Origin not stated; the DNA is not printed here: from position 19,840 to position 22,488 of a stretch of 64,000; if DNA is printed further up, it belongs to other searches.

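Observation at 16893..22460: Low-GC four-gene operon GHKL-Dcm-GHKL-Vsr: candidate uncharacterised methylation-coupled restriction/defense module with no recognisable restriction endonuclease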

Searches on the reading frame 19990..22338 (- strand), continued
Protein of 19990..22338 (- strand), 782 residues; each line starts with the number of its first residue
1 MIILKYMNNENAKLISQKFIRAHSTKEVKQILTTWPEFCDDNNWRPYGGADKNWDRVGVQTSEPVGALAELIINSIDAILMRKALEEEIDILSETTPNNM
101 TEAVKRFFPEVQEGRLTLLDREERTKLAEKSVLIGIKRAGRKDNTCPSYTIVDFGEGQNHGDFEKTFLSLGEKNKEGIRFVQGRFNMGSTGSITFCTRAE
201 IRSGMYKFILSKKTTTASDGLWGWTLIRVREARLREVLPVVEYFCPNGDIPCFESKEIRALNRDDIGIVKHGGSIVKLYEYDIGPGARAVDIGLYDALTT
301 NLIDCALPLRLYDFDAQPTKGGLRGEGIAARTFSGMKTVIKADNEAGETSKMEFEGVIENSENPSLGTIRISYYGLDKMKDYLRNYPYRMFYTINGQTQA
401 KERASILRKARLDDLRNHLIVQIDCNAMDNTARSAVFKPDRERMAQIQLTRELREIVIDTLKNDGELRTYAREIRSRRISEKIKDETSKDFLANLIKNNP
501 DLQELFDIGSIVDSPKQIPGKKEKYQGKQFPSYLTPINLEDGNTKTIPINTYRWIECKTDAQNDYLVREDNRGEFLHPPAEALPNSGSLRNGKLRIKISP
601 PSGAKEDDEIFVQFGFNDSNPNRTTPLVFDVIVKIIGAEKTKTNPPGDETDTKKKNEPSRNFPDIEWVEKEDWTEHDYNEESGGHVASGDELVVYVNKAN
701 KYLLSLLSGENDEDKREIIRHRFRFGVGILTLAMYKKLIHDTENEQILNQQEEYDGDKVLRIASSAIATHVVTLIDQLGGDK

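Call 40: search_protein_families(library=pfam, alignment_id=A3, max_evalue=0.0001)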
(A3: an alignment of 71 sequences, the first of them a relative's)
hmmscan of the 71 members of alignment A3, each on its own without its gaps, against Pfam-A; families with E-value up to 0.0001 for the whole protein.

A. member 1, L010:2544-3581:+ (346 aa): 1 family
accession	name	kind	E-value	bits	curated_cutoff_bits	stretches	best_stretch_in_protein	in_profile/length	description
PF00145.23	DNA_methylase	-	1e-50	173.5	22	1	6-343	1-322/324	C-5 cytosine-specific DNA methylase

B. families by the number of members that match (of 71 scanned): 50 families (the first 25 are shown)
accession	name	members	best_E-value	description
PF00145.23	DNA_methylase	18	5.5e-57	C-5 cytosine-specific DNA methylase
PF03852.21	Vsr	5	3.1e-24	DNA mismatch endonuclease Vsr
PF18741.7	MTES_1575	4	2.3e-08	REase_MTES_1575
PF04480.18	DUF559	4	2.2e-06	Protein of unknown function (DUF559)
PF01555.25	N6_N4_Mtase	3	2.6e-15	DNA methylase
PF01192.27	RNA_pol_Rpb6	2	2.6e-19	RNA polymerase Rpb6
PF13701.12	DDE_Tnp_1_4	1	2.2e-94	Transposase DDE domain group 1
PF02086.21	MethyltransfD12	1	1e-67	D12 class N6 adenine-specific DNA methyltransferase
PF02645.21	DegV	1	5e-51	Uncharacterised protein, DegV family COG1307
PF00474.23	SSF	1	3.1e-47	Sodium:solute symporter family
PF04851.21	ResIII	1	6.5e-46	Type III restriction enzyme, res subunit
PF04199.19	Cyclase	1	1.4e-42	Putative cyclase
PF13614.12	AAA_31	1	2.2e-39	AAA domain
PF03235.19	GmrSD_N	1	2.7e-39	GmrSD restriction endonuclease, N-terminal domain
PF08463.15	EcoEI_R_C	1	1.6e-37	EcoEI R protein C-terminal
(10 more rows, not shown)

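Call 41: predict_structure(alignment_id=A1)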
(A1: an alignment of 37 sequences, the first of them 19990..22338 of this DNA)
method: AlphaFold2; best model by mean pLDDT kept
length: 782 residues; sequences in the alignment: 37
mean_pLDDT: 76.8   pTM: 0.55
mean pLDDT of the five models: 76.8, 76.5, 76.0, 70.8, 68.6
residues with pLDDT >= 90: 142; 70-90: 409; 50-70: 173; < 50: 58
segments of 3 or more residues with pLDDT < 50: 1-5, 168-173, 342-349, 509-523, 642-658, 748-751
pLDDT, mean of each block of 10 residues (from residue 1): 55 93 89 91 82 61 66 83 86 77 78 58 77 84 75 89 67 57 57 56 79 88 91 79 89 92 87 89 66 65 70 80 78 64 46 69 79 78 74 73 87 86 82 72 78 90 87 77 59 66 56 44 69 91 91 92 81 83 88 92 90 90 85 89 43 44 81 87 83 87 88 79 87 79 55 72 88 77 46
secondary structure, 60 per line:
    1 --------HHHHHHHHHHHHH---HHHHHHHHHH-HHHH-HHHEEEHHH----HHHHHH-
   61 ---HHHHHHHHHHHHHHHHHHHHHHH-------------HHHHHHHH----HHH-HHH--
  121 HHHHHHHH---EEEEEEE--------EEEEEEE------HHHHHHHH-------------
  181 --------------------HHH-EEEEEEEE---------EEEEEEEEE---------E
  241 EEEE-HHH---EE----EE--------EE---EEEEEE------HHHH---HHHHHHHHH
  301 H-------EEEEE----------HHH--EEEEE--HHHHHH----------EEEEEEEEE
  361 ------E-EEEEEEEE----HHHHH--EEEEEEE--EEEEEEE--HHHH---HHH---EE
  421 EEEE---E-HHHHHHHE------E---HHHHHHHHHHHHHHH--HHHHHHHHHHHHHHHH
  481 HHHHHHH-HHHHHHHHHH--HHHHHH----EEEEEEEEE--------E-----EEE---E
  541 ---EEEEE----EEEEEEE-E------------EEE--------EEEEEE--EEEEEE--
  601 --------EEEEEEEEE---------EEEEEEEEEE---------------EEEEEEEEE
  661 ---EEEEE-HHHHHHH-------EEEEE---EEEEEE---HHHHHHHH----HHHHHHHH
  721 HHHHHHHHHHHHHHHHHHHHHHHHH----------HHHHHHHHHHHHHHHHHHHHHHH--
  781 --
elements in order (helices of 4 or more, strands of 3 or more residues): H9-21 H25-34 H36-39 E44-46 H54-59 H64-86 H100-107 H121-128 E132-138 E147-153 H160-167 E205-212 E222-230 E240-244 E273-278 H285-288 H292-301 E309-313 E329-333 H336-341 E352-360 E369-376 H381-385 E388-394 E397-403 H406-409 E419-424 H430-436 H448-462 H465-487 H489-498 H501-506 E511-519 E534-536 E544-548 E553-559 E574-576 E585-590 E593-598 E609-617 E627-636 E652-660 E664-668 H670-676 E684-688 E692-697 H701-708 H713-745 H756-778

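Call 46: search_dna_similar(query=window:19990-22338:-, collection=plasmids, mode=protein, max_rows=15)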
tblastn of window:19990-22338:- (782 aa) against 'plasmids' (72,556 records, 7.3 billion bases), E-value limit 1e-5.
Records with a match: 8; places in all: 8; records where one place covers at least 80% of the query: 4.
Best place of each record, by identity: <60% 8.
By first word of the organism name: Hymenobacter 1; Halogeometricum 1; Haladaptatus 1; Ensifer 1; Devosia 1; Natronobeatus 1; Pontibacillus 1; Halarchaeum 1.
By predicted mobility (MOB-suite, as given by PLSDB): non-mobilizable 8.
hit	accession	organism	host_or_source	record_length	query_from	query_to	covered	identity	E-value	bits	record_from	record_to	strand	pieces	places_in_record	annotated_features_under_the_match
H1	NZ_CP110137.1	Hymenobacter sp. YIM 151858-1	whole organism,soil sample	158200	29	735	90%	27.8%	4e-45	183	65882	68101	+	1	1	hypothetical protein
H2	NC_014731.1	Halogeometricum borinquense DSM 11551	-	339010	12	782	99%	25.1%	2e-43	178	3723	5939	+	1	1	hypothetical protein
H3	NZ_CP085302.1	Haladaptatus pallidirubidus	cell culture,saline soil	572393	16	781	98%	24.5%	6e-35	151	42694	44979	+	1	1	hypothetical protein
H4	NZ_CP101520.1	Ensifer adhaerens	cell cuture,rhizosphere soil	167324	18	735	92%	25.3%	2e-41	171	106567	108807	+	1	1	hypothetical protein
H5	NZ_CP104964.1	Devosia neptuniae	Vicia costata,cell culture,root nodule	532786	13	575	72%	27.3%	1e-39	166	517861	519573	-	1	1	hypothetical protein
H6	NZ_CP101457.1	Natronobeatus ordinarius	cell culture,sediment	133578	7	604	76%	21.6%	5e-19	100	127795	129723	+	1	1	hypothetical protein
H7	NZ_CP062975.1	Pontibacillus sp. ALD_SL1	mangrove mud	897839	38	431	50%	30.2%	1e-30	138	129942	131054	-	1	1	hypothetical protein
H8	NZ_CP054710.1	Halarchaeum sp. CBA1220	solar salt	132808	12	324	40%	24.8%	1e-13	83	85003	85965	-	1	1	hypothetical protein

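Call 73: search_protein_families(library=pfam, proteins=[L047:6887-7936:+, L048:4054-5193:+, L052:661-1896:+, L063:6961-7974:+, L064:1183-2193:+, L072:2071-3156:+, L075:2833-4035:+, L077:1087-2358:+, L057:7609-7998:+, L070:7580-7996:+], max_evalue=0.001)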
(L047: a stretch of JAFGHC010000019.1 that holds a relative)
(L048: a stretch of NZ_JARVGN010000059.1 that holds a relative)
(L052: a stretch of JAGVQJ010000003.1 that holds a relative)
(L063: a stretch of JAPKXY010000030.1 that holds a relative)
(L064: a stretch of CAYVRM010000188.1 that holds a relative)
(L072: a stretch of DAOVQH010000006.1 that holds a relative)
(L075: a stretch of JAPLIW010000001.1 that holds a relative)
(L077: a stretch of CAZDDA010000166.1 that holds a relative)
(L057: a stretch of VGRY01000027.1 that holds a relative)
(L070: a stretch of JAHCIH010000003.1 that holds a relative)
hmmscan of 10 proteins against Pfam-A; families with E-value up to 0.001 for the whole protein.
L047:6887-7936:+ (350 aa): 0 families

L048:4054-5193:+ (380 aa): 1 family
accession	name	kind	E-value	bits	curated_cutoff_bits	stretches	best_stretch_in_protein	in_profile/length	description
PF14072.11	DndB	-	8.7e-11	41.9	29.1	1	11-153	1-135/338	DNA-sulfur modification-associated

L052:661-1896:+ (412 aa): 0 families

L063:6961-7974:+ (338 aa): 0 families

L064:1183-2193:+ (337 aa): 0 families

L072:2071-3156:+ (362 aa): 0 families

L075:2833-4035:+ (401 aa): 3 families
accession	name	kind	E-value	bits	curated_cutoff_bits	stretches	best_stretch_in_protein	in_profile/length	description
PF01555.25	N6_N4_Mtase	-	2.5e-14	54.2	26.7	1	41-101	159-216/221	DNA methylase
PF01170.24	UPF0020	-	2.7e-09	37.4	22.3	1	43-114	4-75/197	RMKL-like, methyltransferase domain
PF09445.16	Methyltransf_15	-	1.5e-06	28.3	22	0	69-124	3-60/165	RNA cap guanine-N2 methyltransferase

L077:1087-2358:+ (424 aa): 3 families
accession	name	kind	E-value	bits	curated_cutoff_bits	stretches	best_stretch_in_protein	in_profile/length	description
PF01555.25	N6_N4_Mtase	-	3.2e-11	44.1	26.7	1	49-105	160-216/221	DNA methylase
PF01170.24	UPF0020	-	1.3e-09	38.5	22.3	1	49-93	6-51/197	RMKL-like, methyltransferase domain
PF09445.16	Methyltransf_15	-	0.00049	20.1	22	0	73-109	3-39/165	RNA cap guanine-N2 methyltransferase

L057:7609-7998:+ (130 aa): 0 families

L070:7580-7996:+ (139 aa): 1 family
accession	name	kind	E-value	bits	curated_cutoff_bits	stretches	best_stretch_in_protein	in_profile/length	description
PF01850.27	PIN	-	5.4e-16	59.7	23.6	1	5-120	2-114/120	PIN domain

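Call 74: search_protein_families(library=padloc, proteins=[L063:6961-7974:+, L047:6887-7936:+, L052:661-1896:+, L057:7609-7998:+, L063:7974-10307:+, L041:2121-4412:+, L053:7998-10316:+, L048:5215-7551:+, L019:7947-10349:+, L004:3394-5766:+], max_evalue=0.01)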
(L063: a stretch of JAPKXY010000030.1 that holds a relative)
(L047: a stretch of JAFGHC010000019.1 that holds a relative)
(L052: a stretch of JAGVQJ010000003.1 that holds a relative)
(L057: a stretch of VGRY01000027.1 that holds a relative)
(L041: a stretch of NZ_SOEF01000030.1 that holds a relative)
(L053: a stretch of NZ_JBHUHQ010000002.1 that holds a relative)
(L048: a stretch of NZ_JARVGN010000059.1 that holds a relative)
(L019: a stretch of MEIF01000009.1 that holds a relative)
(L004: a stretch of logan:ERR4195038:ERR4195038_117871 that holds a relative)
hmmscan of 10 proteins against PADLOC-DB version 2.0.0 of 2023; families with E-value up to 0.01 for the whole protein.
L063:6961-7974:+ (338 aa): 0 families

L047:6887-7936:+ (350 aa): 0 families

L052:661-1896:+ (412 aa): 0 families

L057:7609-7998:+ (130 aa): 0 families

L063:7974-10307:+ (778 aa): 0 families

L041:2121-4412:+ (764 aa): 0 families

L053:7998-10316:+ (773 aa): 0 families

L048:5215-7551:+ (779 aa): 0 families

L019:7947-10349:+ (801 aa): 0 families

L004:3394-5766:+ (791 aa): 0 families

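Call 84: search_protein_representatives(alignment_id=A1)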
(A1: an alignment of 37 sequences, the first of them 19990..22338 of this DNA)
Query: 37 sequences, 780 profile positions. Proteins with E-value up to 0.001 (for the whole library): 2346; up to 1e-10: 1603; up to 1e-30: 779. The best 150 are listed.
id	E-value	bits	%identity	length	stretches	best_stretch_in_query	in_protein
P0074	0.0e+00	1177.9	-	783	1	1-779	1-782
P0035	0.0e+00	1165.5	-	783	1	2-779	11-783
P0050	0.0e+00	1139.0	-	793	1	12-778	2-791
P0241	0.0e+00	1078.8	-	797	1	1-779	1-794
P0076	1.1e-292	989.6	-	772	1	2-775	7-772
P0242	2.0e-266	902.7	-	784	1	1-777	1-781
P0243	4.4e-260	881.8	-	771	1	1-778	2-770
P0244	4.8e-255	865.1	-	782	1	1-777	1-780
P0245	2.8e-233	793.1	-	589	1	180-779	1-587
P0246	6.6e-230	782.0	-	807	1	2-778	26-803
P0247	1.4e-229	780.8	-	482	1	1-496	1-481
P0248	1.8e-212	724.3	-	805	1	2-778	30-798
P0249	1.8e-206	704.5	-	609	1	175-779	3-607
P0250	1.5e-201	688.2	-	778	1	1-776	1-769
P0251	2.9e-192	657.5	-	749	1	1-775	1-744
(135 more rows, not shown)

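Call 92: fold_search(model_id=the predicted structure, library=pdb)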
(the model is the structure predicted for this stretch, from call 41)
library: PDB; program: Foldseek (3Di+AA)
matches with E <= 10: 1200; with E <= 0.001: 61
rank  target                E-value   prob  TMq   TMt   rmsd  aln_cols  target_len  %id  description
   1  3zm7_A                1.4e-08  1.00  0.20  0.36  14.3       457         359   10  CRYSTAL STRUCTURE OF THE ATPASE REGION OF Mycobacterium tuberculosis GyrB WITH AMPPCP (released 2013-09-18)
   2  6rkw_B                2.1e-08  1.00  0.24  0.24  36.0       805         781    9  CryoEM structure of the complete E. coli DNA Gyrase complex bound to a 130 bp DNA duplex (released 2019-11-06)
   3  4wub                  2.2e-08  1.00  0.23  0.41  11.4       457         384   11  N-terminal 43 kDa fragment of the E. coli DNA gyrase B subunit grown from 100 mM KCl condition (released 2015-04-08)
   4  3zm7_B                2.8e-08  1.00  0.20  0.35  12.8       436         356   12  CRYSTAL STRUCTURE OF THE ATPASE REGION OF Mycobacterium tuberculosis GyrB WITH AMPPCP (released 2013-09-18)
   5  3zkb_K                3.6e-08  1.00  0.22  0.39  11.7       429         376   11  CRYSTAL STRUCTURE OF THE ATPASE REGION OF Mycobacterium tuberculosis GyrB WITH AMPPNP (released 2013-09-18)
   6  3zkb_I                3.8e-08  1.00  0.23  0.40  16.0       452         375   11  CRYSTAL STRUCTURE OF THE ATPASE REGION OF Mycobacterium tuberculosis GyrB WITH AMPPNP (released 2013-09-18)
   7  3zkb_L                4.0e-08  1.00  0.25  0.43  11.9       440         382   10  CRYSTAL STRUCTURE OF THE ATPASE REGION OF Mycobacterium tuberculosis GyrB WITH AMPPNP (released 2013-09-18)
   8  5zxm_A                4.0e-08  1.00  0.23  0.40  12.0       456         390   12  Crystal Structure of GyraseB N-terminal at 1.93A Resolution (released 2019-05-22)
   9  1kij_A                4.0e-08  1.00  0.19  0.32  13.2       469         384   12  Crystal structure of the 43K ATPase domain of Thermus thermophilus gyrase B in complex with novobiocin (released 2002-06-03)
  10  9a54_A                4.0e-08  1.00  0.22  0.25  18.4       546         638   12  Integrative model of GYRB-GYRA by crosslinking MS and deep learning (released 2024-09-18)
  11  3zkb_D                5.2e-08  1.00  0.23  0.40  13.7       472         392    9  CRYSTAL STRUCTURE OF THE ATPASE REGION OF Mycobacterium tuberculosis GyrB WITH AMPPNP (released 2013-09-18)
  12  3zkb_M                6.7e-08  1.00  0.20  0.35  14.9       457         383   12  CRYSTAL STRUCTURE OF THE ATPASE REGION OF Mycobacterium tuberculosis GyrB WITH AMPPNP (released 2013-09-18)
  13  9kmr_A                7.1e-08  1.00  0.27  0.32  10.5       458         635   12  Human Hsp90-PINK1 complex (released 2025-10-15)
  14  4prv                  8.3e-08  1.00  0.23  0.41  12.7       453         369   11  E. coli GyrB 43-kDa N-terminal fragment in complex with ADP (released 2014-09-24)
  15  6zt5_C                9.2e-08  1.00  0.21  0.39  12.5       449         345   10  Complex between a homodimer of Mycobacterium smegmatis MfpA and a single copy of the N-terminal 47 kDa fragment of the (released 2021-03-03)
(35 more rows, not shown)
